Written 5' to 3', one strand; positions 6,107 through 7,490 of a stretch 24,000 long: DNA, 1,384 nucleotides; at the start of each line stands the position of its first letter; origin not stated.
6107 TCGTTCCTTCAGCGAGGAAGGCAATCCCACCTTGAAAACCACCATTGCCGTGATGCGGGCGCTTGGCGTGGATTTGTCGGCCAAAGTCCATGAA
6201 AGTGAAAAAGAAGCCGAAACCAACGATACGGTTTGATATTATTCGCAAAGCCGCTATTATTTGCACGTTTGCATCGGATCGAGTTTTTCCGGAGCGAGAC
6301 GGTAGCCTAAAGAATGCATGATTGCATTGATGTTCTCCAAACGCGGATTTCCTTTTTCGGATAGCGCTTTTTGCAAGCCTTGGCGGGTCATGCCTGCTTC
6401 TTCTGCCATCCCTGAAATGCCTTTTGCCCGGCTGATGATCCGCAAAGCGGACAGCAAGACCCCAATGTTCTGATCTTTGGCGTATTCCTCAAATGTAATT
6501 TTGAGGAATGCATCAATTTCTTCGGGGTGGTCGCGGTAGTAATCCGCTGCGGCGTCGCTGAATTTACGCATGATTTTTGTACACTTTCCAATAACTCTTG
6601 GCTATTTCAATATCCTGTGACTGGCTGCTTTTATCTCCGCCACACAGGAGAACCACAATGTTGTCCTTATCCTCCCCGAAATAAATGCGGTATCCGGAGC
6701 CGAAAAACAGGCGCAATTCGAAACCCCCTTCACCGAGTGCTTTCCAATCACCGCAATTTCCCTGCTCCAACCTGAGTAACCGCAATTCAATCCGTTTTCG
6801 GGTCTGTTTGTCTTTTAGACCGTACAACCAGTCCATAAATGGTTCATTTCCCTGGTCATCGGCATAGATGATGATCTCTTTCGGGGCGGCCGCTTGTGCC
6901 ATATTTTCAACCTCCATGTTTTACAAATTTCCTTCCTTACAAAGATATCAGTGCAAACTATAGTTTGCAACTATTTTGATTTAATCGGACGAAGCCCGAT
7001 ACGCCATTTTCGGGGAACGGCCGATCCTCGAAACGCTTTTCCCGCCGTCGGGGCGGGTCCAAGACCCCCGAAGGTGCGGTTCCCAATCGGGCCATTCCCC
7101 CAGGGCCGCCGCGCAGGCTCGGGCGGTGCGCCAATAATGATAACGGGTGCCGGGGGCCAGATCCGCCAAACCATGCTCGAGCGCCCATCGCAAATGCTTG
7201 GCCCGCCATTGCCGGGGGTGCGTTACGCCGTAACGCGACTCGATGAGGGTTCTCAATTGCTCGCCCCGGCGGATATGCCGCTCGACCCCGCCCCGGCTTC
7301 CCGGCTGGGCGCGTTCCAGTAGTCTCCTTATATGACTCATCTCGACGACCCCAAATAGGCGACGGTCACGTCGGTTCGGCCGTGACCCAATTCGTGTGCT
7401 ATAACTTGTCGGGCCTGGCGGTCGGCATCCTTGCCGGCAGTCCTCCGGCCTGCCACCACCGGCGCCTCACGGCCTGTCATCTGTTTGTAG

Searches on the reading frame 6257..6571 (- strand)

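Call 6: search_protein_families(library=pfam, proteins=[window:6257-6571:-], max_evalue=0.01)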
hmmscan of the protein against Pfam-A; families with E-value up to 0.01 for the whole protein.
window:6257-6571:- (104 aa): 2 families
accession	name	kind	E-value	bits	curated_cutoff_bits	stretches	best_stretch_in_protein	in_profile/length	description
PF21716.3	dnstrm_HI1420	-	1.4e-14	54.2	27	1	11-93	9-87/90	Probable addiction module antidote protein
PF01381.28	HTH_3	-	0.00057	20.3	23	1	49-92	7-52/55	Helix-turn-helix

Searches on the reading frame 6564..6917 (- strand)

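Call 6: search_protein_families(library=pfam, proteins=[window:6564-6917:-], max_evalue=0.01)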
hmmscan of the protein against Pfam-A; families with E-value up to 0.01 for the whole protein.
window:6564-6917:- (117 aa): 1 family
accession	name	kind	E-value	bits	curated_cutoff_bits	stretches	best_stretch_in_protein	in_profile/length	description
PF05973.20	Gp49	-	0.00053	20.4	23.9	1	37-106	8-85/90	Phage derived protein Gp49-like (DUF891)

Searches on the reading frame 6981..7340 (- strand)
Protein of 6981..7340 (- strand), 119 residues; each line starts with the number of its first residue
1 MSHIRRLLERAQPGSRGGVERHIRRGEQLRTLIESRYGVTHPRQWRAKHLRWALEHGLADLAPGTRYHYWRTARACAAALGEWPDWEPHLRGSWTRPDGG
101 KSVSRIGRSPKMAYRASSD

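Call 6: search_protein_families(library=pfam, proteins=[window:6981-7340:-], max_evalue=0.01)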
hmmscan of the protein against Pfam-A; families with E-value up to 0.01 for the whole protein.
window:6981-7340:- (119 aa): 0 families

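Call 54: search_protein_families(library=ncbifam, proteins=[window:6981-7340:-], max_evalue=0.01)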
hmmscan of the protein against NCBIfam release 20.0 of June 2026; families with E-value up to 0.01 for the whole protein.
window:6981-7340:- (119 aa): 0 families

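Call 55: search_protein_families(library=phrogs, proteins=[window:6981-7340:-], max_evalue=0.01)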
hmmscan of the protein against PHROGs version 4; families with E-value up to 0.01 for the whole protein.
window:6981-7340:- (119 aa): 0 families
